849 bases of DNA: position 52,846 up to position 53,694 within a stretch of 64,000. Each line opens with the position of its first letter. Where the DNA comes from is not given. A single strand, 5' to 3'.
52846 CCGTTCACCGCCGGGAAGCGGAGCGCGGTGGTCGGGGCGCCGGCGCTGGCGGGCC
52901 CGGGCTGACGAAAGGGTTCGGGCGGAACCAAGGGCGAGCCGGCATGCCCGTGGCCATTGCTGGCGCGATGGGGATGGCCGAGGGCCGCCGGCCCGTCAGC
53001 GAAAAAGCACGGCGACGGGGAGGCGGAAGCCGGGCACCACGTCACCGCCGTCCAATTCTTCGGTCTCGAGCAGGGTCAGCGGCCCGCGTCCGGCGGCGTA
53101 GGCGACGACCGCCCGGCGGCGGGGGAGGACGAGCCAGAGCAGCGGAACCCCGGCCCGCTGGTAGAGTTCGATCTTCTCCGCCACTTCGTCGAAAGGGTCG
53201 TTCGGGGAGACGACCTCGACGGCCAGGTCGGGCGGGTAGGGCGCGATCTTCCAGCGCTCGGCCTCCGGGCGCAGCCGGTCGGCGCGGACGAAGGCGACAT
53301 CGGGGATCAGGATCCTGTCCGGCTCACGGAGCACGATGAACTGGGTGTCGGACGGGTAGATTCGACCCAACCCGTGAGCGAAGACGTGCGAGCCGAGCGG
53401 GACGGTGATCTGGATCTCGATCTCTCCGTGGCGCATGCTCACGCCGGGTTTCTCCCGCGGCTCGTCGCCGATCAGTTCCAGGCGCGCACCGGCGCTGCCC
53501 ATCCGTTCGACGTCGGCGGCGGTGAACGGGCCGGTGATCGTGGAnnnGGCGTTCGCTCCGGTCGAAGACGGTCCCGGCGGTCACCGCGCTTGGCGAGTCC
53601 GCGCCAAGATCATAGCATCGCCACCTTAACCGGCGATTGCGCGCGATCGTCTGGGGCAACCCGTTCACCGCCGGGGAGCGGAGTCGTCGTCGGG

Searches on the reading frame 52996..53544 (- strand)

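Call 73: search_protein_families(library=padloc, proteins=[window:52996-53544:-], max_evalue=0.001)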
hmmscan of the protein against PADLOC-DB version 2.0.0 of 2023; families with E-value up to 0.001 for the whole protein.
window:52996-53544:- (182 aa): 4 families
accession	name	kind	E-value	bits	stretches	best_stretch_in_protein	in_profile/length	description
PDLC04832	PDC-S03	-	3.4e-11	41.2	1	20-153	23-154/188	-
PDLC04833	PDC-S03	-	5.9e-11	40.2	1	20-147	38-167/207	-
PDLC04835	PDC-S03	-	1.1e-05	23.1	1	16-139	19-144/207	-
PDLC04834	PDC-S03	-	4.7e-05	21.2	1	35-144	38-143/184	-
